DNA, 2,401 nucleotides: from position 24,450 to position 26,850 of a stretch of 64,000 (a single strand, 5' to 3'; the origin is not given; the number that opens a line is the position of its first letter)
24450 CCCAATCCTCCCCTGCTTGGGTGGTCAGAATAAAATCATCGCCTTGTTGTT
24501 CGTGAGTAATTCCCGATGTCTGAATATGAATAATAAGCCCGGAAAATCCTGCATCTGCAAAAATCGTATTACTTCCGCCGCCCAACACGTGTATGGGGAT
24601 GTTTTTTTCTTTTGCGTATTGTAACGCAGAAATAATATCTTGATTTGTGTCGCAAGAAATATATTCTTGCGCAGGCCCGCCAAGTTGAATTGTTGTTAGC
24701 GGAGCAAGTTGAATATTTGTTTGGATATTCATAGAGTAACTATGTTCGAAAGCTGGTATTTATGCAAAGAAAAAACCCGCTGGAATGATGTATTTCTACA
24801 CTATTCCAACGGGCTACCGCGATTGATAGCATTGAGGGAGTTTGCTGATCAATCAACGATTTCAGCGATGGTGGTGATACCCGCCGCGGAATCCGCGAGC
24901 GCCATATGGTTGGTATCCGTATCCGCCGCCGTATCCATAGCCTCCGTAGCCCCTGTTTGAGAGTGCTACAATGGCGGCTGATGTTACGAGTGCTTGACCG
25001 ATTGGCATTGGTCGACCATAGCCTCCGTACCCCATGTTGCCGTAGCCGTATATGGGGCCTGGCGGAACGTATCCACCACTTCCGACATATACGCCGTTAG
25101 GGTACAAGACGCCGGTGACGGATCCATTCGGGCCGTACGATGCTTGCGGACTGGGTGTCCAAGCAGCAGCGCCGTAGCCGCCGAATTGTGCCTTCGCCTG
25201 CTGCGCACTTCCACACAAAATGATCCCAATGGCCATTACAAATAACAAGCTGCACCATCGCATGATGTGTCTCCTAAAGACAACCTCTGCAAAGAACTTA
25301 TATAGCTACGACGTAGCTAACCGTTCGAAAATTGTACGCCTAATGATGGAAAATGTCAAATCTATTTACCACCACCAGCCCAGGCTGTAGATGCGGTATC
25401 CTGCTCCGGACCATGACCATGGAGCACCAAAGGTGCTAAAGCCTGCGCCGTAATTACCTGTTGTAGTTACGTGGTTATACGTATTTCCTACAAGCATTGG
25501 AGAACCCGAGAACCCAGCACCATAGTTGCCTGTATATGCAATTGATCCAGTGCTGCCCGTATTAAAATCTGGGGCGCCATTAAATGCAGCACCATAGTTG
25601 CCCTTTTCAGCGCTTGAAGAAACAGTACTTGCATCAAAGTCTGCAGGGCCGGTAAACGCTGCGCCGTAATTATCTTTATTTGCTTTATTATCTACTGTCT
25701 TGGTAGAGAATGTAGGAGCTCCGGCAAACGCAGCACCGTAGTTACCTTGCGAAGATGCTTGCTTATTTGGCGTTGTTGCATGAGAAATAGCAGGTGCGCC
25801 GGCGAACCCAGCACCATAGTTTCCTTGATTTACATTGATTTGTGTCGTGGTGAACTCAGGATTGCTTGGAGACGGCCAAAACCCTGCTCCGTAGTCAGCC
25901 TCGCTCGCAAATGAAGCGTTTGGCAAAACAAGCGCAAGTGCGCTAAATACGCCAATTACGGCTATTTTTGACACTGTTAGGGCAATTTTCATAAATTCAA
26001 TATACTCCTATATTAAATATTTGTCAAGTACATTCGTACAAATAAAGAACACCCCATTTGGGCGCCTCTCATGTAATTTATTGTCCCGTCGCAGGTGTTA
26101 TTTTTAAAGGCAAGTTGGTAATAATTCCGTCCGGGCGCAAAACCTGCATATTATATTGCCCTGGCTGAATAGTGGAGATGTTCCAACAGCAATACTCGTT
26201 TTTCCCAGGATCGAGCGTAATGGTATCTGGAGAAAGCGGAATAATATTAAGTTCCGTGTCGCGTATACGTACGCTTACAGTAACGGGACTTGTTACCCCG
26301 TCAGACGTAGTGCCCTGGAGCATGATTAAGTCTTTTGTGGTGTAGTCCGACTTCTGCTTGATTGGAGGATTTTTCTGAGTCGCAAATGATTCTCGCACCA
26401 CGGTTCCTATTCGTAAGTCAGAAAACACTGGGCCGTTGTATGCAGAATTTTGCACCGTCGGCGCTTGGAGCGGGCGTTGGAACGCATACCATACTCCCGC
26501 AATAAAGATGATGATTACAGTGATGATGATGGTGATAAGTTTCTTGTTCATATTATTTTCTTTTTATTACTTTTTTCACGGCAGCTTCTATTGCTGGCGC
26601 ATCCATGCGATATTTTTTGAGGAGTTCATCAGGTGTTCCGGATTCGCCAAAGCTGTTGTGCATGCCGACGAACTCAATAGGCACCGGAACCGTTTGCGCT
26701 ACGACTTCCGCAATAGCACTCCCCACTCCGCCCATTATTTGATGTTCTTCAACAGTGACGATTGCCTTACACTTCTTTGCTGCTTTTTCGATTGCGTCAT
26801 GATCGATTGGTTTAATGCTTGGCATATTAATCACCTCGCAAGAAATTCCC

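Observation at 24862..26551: Cassette of three secreted or anchored low-complexity proteins including a novel NYGA(A/G)F tandem-repeat protein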

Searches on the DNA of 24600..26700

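Call 59: search_rna_families(source=window, start=24600, end=26700, threshold=evalue, max_evalue=1)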
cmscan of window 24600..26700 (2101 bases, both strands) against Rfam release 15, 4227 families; matches with E-value up to 1: 1.
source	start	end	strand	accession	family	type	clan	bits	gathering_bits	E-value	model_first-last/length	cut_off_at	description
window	26504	26552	+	RF01123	sR35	Gene; snRNA; snoRNA; CD-box;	-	15.5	60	0.89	1-57/57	no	Small nucleolar RNA sR35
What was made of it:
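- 25303..25319 (-): Small hairpin (7 bp, 3-nt loop) near the 5' end of the C transcript. It may also serve as a weak B terminator. There is no Rfam match (call 59).
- Tried and rejected: Rfam found no match in the region (call 59).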

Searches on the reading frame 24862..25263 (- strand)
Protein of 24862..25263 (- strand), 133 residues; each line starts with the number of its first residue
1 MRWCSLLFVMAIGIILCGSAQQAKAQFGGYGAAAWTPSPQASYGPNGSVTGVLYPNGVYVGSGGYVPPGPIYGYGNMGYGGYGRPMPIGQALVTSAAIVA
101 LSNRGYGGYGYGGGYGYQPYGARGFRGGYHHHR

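Call 3: search_protein_families(library=pfam, proteins=[window:24862-25263:-], max_evalue=1)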
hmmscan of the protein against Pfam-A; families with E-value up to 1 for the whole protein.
window:24862-25263:- (133 aa): 0 families

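Call 4: search_protein_families(library=ncbifam, proteins=[window:24862-25263:-], max_evalue=1)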
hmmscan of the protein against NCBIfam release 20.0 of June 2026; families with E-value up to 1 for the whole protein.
window:24862-25263:- (133 aa): 0 families
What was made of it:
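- On Fap, TasA, chaplin, rodlin and hydrophobin-like families: Pfam and NCBIfam scans of A, B and C returned nothing relevant (calls 3, 4).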

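Call 50: find_homologous_proteins(query=A3, max_evalue=0.001)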
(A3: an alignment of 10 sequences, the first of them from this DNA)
Query A3 (10 sequences) (133 aa, profile of the alignment): 9 proteins with E <= 0.001 among 4231 candidates.
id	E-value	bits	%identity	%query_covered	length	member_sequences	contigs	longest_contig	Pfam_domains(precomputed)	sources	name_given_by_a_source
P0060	7.5e-22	95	29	57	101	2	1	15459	-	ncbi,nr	ncbi:MAG TPA: hypothetical protein VJI96_00820 [Candidatus Andersenbacteria bacterium]|nr:hypothetic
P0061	1.8e-20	91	64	86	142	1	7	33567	-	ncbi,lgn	-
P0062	4.3e-13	67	80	97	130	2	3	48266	-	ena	-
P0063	6.3e-13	67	33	35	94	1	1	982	-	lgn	-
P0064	2.0e-10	59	100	93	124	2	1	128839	-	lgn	-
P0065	4.0e-9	55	47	41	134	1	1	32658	-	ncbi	-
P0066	8.0e-7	47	49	88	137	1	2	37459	-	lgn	-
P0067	3.2e-6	45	56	69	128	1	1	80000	-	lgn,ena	-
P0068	3.7e-6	45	42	68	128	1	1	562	-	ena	-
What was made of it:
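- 24862..25263 (-): Gene C: 133-aa secreted Gly/Tyr-rich cationic protein ending in HHHR. An AGGAG Shine-Dalgarno sequence lies at 25271-25275. The family search returned only 9 proteins (call 50).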

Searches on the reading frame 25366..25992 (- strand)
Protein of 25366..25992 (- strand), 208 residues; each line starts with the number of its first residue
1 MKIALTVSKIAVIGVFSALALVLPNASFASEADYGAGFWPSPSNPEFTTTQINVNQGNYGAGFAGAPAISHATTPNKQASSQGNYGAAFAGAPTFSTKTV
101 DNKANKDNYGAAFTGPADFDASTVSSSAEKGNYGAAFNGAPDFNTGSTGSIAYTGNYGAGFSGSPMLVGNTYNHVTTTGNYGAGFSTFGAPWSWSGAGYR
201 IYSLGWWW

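Call 3: search_protein_families(library=pfam, proteins=[window:25366-25992:-], max_evalue=1)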
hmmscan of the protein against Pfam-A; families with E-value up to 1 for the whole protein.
window:25366-25992:- (208 aa): 0 families

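Call 4: search_protein_families(library=ncbifam, proteins=[window:25366-25992:-], max_evalue=1)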
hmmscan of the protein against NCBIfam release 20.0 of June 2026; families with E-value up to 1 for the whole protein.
window:25366-25992:- (208 aa): 0 families

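Call 9: find_homologous_proteins(query=window:25366-25992:-, max_evalue=0.01)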
Query window:25366-25992:- (208 aa): 11 proteins with E <= 0.01 among 3693 candidates.
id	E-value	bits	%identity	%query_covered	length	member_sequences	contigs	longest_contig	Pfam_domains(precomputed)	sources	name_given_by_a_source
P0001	9.5e-100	351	81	100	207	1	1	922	-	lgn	-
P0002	3.8e-28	117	39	100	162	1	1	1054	-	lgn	-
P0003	7.3e-22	97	35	100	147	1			-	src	-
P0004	1.8e-15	76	38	66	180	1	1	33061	-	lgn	-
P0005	2.1e-9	56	40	52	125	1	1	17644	-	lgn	-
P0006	1.3e-8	53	31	73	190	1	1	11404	-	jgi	jgi:hypothetical protein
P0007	4.4e-4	39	34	52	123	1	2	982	-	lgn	-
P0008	5.4e-4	38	36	41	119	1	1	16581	-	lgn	-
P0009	3.0e-3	36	33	78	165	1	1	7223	-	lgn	-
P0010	3.1e-3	36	33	71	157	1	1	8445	-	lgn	-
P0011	4.0e-3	36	37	44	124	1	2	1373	-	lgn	-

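Call 10: search_solved_structures(query=window:25366-25992:-, max_evalue=10)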
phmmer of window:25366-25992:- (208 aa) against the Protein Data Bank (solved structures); distinct sequences matched with E-value up to 10: 0.

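Call 13: find_encoding_contigs(protein=window:25366-25992:-, flank=10000)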
Protein window:25366-25992:- (208 aa): 1 contig read that carries it; 1 place shown.
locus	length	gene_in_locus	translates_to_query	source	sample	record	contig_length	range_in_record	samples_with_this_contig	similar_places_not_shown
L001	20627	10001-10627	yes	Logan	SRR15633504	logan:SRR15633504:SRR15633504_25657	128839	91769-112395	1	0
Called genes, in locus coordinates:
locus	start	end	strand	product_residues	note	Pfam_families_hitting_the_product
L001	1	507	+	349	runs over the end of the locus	PF03462:PCRF, PF00472:RF-1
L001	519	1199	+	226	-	PF02463:SMC_N (faint), PF00005:ABC_tran, PF13304:AAA_21 (faint)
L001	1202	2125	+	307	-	PF18075:FtsX_ECD, PF02687:FtsX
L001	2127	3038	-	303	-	PF00005:ABC_tran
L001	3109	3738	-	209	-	-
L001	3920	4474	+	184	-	-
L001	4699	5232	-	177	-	-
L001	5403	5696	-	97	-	-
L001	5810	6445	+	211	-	PF13483:Lactamase_B_3, PF12706:Lactamase_B_2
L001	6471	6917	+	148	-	PF02502:LacAB_rpiB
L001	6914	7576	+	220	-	PF00834:Ribul_P_3_epim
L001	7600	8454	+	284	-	PF13292:DXP_synthase_N, PF00456:Transketolase_N, PF00676:E1_dh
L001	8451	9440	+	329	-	PF02779:Transket_pyr, PF22613:Transketolase_C_1, PF02780:Transketolase_C, PF17147:PFOR_II (faint)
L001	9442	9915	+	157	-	-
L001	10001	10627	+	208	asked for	-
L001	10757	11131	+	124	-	-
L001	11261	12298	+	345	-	PF01565:FAD_binding_4, PF02873:MurB_C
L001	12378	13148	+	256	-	-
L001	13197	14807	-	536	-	PF17764:PriA_3primeBD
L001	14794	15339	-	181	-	PF01871:AMMECR1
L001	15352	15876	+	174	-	-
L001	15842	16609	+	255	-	PF03808:Glyco_tran_WecG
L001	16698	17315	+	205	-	-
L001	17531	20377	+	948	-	PF03477:ATP-cone, PF00317:Ribonuc_red_lgN, PF02867:Ribonuc_red_lgC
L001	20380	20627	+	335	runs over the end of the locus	PF00268:Ribonuc_red_sm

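Call 14: find_encoding_contigs(protein=P0004, flank=10000, max_places=3)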
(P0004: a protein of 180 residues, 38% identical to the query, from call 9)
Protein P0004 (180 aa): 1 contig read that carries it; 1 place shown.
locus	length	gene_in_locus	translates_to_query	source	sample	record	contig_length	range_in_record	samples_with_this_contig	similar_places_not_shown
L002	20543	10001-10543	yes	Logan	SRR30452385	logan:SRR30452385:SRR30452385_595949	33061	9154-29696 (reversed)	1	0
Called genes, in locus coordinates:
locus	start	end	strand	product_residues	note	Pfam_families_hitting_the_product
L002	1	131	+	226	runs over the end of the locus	PF00005:ABC_tran, PF02463:SMC_N (faint)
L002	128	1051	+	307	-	PF18075:FtsX_ECD, PF02687:FtsX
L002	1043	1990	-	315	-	PF00005:ABC_tran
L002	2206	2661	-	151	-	-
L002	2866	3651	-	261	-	-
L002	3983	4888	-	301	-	PF00459:Inositol_P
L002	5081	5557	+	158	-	-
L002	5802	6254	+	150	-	PF02502:LacAB_rpiB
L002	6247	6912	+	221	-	PF00834:Ribul_P_3_epim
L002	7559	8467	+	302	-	PF13292:DXP_synthase_N, PF00456:Transketolase_N, PF00676:E1_dh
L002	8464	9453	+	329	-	PF02779:Transket_pyr, PF22613:Transketolase_C_1 (weak), PF02780:Transketolase_C, PF17147:PFOR_II (faint)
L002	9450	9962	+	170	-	-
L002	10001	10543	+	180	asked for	-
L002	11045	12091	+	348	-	PF01565:FAD_binding_4, PF02873:MurB_C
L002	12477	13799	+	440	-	PF05970:PIF1, PF13245:AAA_19, PF13401:AAA_22, PF13604:AAA_30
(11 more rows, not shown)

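Call 15: find_encoding_contigs(protein=P0005, flank=8000, max_places=2)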
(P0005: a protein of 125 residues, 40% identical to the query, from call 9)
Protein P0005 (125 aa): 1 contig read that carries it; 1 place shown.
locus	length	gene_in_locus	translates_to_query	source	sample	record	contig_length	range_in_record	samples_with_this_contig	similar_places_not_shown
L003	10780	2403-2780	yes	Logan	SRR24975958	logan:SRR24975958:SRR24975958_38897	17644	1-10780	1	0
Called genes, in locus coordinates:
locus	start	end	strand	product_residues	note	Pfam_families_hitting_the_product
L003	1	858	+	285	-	?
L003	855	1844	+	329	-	PF02779:Transket_pyr, PF02780:Transketolase_C, PF22613:Transketolase_C_1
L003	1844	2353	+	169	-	-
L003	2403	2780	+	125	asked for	-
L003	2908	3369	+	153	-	-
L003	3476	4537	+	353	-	PF01565:FAD_binding_4, PF02873:MurB_C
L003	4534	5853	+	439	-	PF02689:Herpes_Helicase (faint), PF05970:PIF1, PF13245:AAA_19, PF13401:AAA_22 (weak), PF13604:AAA_30, PF21530:Pif1_2B_dom (weak)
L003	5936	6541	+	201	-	-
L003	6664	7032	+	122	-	-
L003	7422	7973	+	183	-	PF13328:HD_4 (weak)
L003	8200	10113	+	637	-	PF04851:ResIII (faint), PF13401:AAA_22 (weak), PF09848:SLFN-g3_helicase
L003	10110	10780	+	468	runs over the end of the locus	PF28123:DUF8370, PF28130:DUF8371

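Call 16: find_encoding_contigs(protein=P0008, flank=8000, max_places=2)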
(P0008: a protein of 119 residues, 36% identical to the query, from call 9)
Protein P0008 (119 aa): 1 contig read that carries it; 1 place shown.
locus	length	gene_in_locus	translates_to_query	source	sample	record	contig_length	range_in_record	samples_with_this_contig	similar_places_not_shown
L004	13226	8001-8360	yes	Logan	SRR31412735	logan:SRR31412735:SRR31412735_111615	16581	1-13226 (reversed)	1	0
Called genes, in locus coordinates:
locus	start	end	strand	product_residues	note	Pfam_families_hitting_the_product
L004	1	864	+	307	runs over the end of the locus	PF18075:FtsX_ECD, PF02687:FtsX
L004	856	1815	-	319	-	PF00005:ABC_tran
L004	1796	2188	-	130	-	-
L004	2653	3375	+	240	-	PF00753:Lactamase_B (faint), PF13483:Lactamase_B_3, PF12706:Lactamase_B_2 (weak)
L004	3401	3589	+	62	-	-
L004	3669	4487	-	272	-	-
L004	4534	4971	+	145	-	PF02502:LacAB_rpiB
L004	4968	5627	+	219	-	PF00834:Ribul_P_3_epim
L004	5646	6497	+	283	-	PF00456:Transketolase_N, PF13292:DXP_synthase_N, PF09364:XFP_N (weak), PF00676:E1_dh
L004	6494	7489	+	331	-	PF02779:Transket_pyr, PF02780:Transketolase_C, PF22613:Transketolase_C_1 (weak)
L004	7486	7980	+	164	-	-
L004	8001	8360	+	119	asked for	-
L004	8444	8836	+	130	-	-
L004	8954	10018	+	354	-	PF01565:FAD_binding_4, PF02873:MurB_C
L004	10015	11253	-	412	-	PF00270:DEAD (faint)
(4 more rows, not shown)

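Call 17: find_encoding_contigs(protein=P0006, flank=8000, max_places=2)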
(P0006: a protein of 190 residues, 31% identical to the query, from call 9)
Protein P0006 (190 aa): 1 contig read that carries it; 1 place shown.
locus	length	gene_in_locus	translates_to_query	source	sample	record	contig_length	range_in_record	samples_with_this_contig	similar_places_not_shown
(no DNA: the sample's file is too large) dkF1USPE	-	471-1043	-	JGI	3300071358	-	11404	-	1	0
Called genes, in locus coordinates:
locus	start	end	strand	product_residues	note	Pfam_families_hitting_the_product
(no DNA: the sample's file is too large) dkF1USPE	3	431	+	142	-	?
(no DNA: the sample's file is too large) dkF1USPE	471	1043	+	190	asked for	-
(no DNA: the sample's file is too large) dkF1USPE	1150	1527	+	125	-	-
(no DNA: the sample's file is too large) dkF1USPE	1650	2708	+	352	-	PF01565:FAD_binding_4, PF02873:MurB_C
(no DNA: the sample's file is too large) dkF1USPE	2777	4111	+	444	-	PF05970:PIF1, PF13245:AAA_19, PF13401:AAA_22, PF13604:AAA_30, PF07728:AAA_5 (faint)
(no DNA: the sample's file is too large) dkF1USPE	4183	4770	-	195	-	-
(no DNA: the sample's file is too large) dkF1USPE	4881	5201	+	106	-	-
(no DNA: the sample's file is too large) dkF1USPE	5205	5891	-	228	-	PF23169:HalD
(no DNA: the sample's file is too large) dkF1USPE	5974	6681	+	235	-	PF02678:Pirin, PF17954:Pirin_C_2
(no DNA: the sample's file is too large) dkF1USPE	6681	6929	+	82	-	PF01541:GIY-YIG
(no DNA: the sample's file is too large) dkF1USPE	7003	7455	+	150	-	PF22381:Staph_reg_Sar_Rot (weak), PF01047:MarR, PF12802:MarR_2, PF13412:HTH_24 (faint)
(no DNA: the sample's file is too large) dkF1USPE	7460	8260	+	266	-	PF00005:ABC_tran, PF13175:AAA_15 (faint), PF13304:AAA_21 (faint)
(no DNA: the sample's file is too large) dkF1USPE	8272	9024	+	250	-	PF01061:ABC2_membrane, PF12698:ABC2_membrane_3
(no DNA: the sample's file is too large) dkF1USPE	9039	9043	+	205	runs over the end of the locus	PF02589:LUD_dom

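Call 36: predict_structure(alignment_id=A2)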
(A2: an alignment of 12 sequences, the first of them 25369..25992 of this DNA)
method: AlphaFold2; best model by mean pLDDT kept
length: 208 residues; sequences in the alignment: 12
mean_pLDDT: 36.8   pTM: 0.18
mean pLDDT of the five models: 36.8, 35.0, 34.3, 32.7, 29.6
residues with pLDDT >= 90: 0; 70-90: 8; 50-70: 12; < 50: 188
segments of 3 or more residues with pLDDT < 50: 1-3, 24-208
pLDDT, mean of each block of 10 residues (from residue 1): 56 71 45 31 32 32 33 30 34 32 35 34 36 28 33 34 36 33 36 38 37
secondary structure, 60 per line:
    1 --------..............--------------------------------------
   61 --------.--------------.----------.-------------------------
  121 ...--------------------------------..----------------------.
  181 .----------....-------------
elements in order: H9-22 H192-195
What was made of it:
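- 25366..25992 (-): Gene B: 208-aa secreted repeat protein. AlphaFold2 pLDDT is 36.8, i.e. no confident fold (call 36).
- On Functional amyloid (any family): AlphaFold2 is uninformative (call 36).
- Closest known: Curli. Different: AlphaFold2 gives no solenoid (call 36).
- AlphaFold2 with a 12-sequence alignment gives no fold for B (pLDDT 36.8, call 36). AlphaFold2 predicts B as disordered (call 36).
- Tried and rejected: AlphaFold2 of B gave pLDDT 36.8, so no fold search was attempted with it (call 36).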

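Call 39: search_protein_representatives(alignment_id=A2)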
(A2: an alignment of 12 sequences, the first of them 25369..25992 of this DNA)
Query: 12 sequences, 141 profile positions. Proteins with E-value up to 0.001 (for the whole library): 26; up to 1e-10: 21; up to 1e-30: 9. The best 26 are listed.
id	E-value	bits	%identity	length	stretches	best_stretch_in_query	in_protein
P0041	1.3e-53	197.2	-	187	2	1-113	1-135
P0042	7.3e-48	178.6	-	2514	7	17-130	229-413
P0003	7.8e-45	168.8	-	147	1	1-141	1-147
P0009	1.6e-42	161.2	-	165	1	1-141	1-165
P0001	2.1e-42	160.9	-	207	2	1-127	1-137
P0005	1.5e-39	151.6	-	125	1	1-141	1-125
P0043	1.7e-37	145.0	-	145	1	1-140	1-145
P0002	1.4e-36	142.0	-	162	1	1-140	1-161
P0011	2.1e-33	131.7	-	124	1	1-141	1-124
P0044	4.4e-26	108.0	-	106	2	72-141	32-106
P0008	1.8e-24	102.8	-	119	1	45-140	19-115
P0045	2.7e-24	102.2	-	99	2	86-141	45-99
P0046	1.1e-19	87.2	-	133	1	1-137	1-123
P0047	2.0e-19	86.4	-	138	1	1-139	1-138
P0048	2.5e-19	86.1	-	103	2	93-139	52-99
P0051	3.7e-13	66.1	-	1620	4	33-136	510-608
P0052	3.8e-13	66.1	-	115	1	66-141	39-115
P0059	2.7e-05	40.6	-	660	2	62-139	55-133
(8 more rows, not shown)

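Call 44: find_encoding_contigs(protein=P0044, flank=5000, max_places=3)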
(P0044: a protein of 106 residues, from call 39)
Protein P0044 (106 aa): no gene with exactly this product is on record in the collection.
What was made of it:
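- Tried and rejected: The P0044 context look-up found nothing on record (call 44).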

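Call 45: find_encoding_contigs(protein=P0052, flank=5000, max_places=3)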
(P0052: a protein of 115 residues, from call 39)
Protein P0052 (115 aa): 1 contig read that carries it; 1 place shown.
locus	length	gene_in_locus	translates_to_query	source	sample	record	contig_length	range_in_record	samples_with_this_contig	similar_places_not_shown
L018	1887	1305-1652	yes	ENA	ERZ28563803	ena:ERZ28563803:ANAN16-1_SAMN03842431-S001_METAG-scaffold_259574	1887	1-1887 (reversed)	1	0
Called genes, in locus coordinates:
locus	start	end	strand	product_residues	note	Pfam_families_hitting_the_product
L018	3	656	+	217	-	?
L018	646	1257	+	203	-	PF01813:ATP-synt_D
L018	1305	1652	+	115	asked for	-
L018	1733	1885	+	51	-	?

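Call 66: search_solved_structures(query=A2, max_evalue=10)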
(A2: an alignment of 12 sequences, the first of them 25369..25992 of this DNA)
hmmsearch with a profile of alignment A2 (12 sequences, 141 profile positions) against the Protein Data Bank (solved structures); distinct sequences matched with E-value up to 10: 0.
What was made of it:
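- On Curli subunits (CsgA/CsgB, Pfam Curlin_rpt): The B profile has no PDB sequence hit (call 66).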
